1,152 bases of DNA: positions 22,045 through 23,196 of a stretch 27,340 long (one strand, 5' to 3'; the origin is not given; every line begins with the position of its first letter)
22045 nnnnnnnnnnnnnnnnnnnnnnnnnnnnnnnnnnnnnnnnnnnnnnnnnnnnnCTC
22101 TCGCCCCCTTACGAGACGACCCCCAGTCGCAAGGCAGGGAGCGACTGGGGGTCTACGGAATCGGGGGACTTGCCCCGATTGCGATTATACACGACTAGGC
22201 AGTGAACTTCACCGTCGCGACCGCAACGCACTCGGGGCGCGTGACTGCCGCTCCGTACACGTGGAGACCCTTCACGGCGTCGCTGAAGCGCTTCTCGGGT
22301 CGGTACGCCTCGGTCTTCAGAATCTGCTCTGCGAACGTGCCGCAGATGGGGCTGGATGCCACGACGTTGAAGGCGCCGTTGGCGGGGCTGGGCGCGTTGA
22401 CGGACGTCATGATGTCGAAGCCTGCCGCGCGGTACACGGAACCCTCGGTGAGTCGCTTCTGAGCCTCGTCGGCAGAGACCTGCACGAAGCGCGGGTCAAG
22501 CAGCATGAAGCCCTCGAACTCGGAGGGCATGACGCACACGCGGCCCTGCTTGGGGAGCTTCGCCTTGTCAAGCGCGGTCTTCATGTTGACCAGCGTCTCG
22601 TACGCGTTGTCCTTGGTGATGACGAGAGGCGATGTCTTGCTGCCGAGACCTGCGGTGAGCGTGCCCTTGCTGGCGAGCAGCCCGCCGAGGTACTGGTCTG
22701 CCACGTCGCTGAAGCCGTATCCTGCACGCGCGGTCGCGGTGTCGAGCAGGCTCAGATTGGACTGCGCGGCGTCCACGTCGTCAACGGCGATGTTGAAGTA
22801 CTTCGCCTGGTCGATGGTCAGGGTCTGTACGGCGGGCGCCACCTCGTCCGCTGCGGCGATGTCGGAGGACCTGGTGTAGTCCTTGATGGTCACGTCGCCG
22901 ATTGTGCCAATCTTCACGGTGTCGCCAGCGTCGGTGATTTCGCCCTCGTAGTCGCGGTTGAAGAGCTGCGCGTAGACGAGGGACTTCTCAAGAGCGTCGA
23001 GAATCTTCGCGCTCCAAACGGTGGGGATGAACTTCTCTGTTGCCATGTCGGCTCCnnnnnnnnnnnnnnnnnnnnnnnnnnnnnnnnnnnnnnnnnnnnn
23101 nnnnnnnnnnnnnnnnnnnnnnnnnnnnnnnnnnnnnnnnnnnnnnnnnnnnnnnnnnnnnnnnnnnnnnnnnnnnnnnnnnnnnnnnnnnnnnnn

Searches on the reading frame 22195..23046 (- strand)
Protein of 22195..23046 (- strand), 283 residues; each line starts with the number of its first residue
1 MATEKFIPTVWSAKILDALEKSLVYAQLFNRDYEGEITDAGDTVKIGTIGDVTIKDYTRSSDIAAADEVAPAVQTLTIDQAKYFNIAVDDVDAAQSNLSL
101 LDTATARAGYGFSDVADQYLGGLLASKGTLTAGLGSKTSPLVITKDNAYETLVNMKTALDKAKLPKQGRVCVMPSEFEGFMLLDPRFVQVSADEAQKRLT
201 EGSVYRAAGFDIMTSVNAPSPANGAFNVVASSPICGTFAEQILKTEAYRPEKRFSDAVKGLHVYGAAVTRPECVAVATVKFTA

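Call 12: search_protein_families(library=phrogs, proteins=[window:22195-23046:-])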
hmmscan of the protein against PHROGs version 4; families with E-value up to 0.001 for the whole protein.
window:22195-23046:- (283 aa): 3 families
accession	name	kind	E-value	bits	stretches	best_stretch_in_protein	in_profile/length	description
phrog_267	-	head and packaging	3.2e-64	218.6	1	4-282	38-328/410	major head protein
phrog_283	-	head and packaging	1.3e-21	78.4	1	4-226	6-225/385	major head protein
phrog_422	-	head and packaging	8.6e-12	46.1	1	13-213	13-209/297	major head protein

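Call 27: search_dna_similar(query=window:22195-23046:-, collection=phages, mode=protein, max_rows=15)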
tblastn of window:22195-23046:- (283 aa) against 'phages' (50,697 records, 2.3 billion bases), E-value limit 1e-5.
Records with a match: 410; places in all: 410; records where one place covers at least 80% of the query: 400.
Best place of each record, by identity: <60% 410.
By first word of the organism name: Mycobacterium 284; Brevibacterium 32; Clostridium 11; Bacillus 11; Roseobacter 11; Streptococcus 10; Streptomyces 8; Rhizobium 7; Pelagibacter 4; Deep-sea 2; and 19 more.
By host as written in the record: Mycobacterium smegmatis mc2 155 189; Mycobacterium smegmatis mc#155 39; Brevibacterium aurantiacum SMQ-1335 32; - 10; Clostridium perfringens 10; Mycobacterium smegmatis mc2155 10; Mycobacterium smegmatius mc2 155 8; Mycobacteruim smegmatis mc2 155 4; and 72 more.
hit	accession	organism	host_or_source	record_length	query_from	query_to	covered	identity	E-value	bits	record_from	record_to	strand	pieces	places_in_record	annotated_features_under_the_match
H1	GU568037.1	Deep-sea thermophilic phage D6E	-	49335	1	283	100%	45.9%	5e-78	263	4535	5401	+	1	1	capsid protein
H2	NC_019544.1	Deep-sea thermophilic phage D6E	-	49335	1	283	100%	45.9%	5e-78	263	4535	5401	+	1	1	major head protein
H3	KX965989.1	Aeribacillus phage AP45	Aeribacillus pallidus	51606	1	283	100%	45.5%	3e-77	260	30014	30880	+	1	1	capsid protein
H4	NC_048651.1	Aeribacillus phage AP45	Aeribacillus pallidus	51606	1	283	100%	45.5%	3e-77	260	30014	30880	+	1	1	major head protein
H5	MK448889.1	Streptococcus phage Javan262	Streptococcus ictaluri 707-05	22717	4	280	98%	43.7%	7e-60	210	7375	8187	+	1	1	hypothetical protein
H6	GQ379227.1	Streptomyces phage phiSASD1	Streptomyces avermitilis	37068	1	282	100%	41.9%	3e-58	206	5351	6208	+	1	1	27: gp27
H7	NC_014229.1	Streptomyces phage phiSASD1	Streptomyces avermitilis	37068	1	282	100%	41.9%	3e-58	206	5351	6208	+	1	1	27: major head protein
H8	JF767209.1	Clostridium phage phiCP34O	Clostridium perfringens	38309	1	274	97%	42.2%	1e-58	207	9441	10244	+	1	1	P22 coat protein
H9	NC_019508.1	Clostridium phage phiCP34O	Clostridium perfringens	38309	1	274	97%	42.2%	1e-58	207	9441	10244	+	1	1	P22 coat protein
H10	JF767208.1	Clostridium phage phiCP13O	Clostridium perfringens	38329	1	274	97%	42.2%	1e-58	207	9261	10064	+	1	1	P22 coat protein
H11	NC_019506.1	Clostridium phage phiCP13O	Clostridium perfringens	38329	1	274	97%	42.2%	1e-58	207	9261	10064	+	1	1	P22 coat protein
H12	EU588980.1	Clostridium phage phiCP39-O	Clostridium perfringens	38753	1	274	97%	42.2%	1e-58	207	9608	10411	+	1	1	Gp6-like protein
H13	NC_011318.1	Clostridium phage phiCP39-O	Clostridium perfringens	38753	1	274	97%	42.2%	1e-58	207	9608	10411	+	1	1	Gp6-like protein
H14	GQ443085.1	Clostridium phage phiCP26F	Clostridium perfringens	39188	1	274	97%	41.8%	2e-58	206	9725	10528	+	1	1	phi26F_gp11: P22 coat protein 5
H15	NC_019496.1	Clostridium phage phiCP26F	Clostridium perfringens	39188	1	274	97%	41.8%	2e-58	206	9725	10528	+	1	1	phi26F_gp11: major head protein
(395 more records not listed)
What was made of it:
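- Tried and rejected: The major capsid protein's best cultured hits are only 42-46% identical (call 27), so no annotated relative is available.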

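Call 63: find_encoding_contigs(protein=window:22195-23046:-, flank=3000, max_places=5)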
Protein window:22195-23046:- (283 aa): no gene with exactly this product is on record in the collection.
